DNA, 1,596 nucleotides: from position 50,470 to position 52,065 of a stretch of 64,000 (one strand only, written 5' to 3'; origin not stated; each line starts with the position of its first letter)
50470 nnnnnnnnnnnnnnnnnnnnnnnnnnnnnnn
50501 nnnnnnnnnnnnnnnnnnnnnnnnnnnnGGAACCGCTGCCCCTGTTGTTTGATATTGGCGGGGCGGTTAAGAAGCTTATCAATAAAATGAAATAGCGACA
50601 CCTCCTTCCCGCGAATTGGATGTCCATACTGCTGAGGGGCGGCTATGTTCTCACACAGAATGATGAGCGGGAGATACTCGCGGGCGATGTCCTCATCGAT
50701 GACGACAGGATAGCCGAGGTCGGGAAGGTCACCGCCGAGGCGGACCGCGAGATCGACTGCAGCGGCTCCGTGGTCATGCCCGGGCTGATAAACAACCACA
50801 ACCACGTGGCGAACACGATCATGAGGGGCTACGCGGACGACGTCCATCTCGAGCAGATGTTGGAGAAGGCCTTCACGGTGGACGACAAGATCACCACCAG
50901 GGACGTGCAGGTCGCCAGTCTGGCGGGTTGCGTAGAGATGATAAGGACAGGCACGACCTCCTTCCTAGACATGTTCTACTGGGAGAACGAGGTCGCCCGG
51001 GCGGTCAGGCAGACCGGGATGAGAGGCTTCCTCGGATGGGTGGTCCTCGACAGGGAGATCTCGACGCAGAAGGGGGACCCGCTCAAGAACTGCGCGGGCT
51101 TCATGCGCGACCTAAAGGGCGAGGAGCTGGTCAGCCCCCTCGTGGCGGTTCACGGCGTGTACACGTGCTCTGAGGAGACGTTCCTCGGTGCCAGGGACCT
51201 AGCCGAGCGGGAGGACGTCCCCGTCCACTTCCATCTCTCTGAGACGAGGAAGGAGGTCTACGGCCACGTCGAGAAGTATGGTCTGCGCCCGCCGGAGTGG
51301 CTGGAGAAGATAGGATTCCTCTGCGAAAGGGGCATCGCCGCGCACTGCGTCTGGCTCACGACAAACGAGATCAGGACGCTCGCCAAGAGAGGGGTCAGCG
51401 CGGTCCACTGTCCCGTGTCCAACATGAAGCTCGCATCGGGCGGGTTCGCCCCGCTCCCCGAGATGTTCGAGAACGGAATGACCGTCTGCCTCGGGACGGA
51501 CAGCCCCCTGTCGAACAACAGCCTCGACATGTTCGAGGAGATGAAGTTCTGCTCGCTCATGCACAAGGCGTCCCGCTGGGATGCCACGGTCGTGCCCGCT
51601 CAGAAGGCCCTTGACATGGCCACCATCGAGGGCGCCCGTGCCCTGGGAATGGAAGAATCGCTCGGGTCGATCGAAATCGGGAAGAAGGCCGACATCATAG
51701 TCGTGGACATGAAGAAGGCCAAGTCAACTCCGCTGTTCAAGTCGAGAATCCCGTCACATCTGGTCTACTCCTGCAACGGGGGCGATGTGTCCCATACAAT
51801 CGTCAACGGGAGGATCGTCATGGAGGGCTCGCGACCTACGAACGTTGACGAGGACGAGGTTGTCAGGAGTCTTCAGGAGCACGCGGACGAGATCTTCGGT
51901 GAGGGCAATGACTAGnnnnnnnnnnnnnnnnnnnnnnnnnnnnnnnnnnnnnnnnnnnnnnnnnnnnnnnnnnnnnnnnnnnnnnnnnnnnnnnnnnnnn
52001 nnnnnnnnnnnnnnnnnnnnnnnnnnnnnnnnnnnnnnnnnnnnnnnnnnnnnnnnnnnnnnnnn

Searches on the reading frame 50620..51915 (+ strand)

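Call 29: search_protein_families(library=pfam, proteins=[window:50620-51915:+], max_evalue=0.001)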
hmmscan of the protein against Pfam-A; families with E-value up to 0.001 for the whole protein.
window:50620-51915:+ (431 aa): 2 families
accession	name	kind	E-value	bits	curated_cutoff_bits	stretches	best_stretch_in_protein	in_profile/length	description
PF01979.26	Amidohydro_1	-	2.4e-73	247.8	25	1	51-400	1-345/345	Amidohydrolase family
PF07969.17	Amidohydro_3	-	6.8e-26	92.2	29.7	2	239-400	309-471/472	Amidohydrolase family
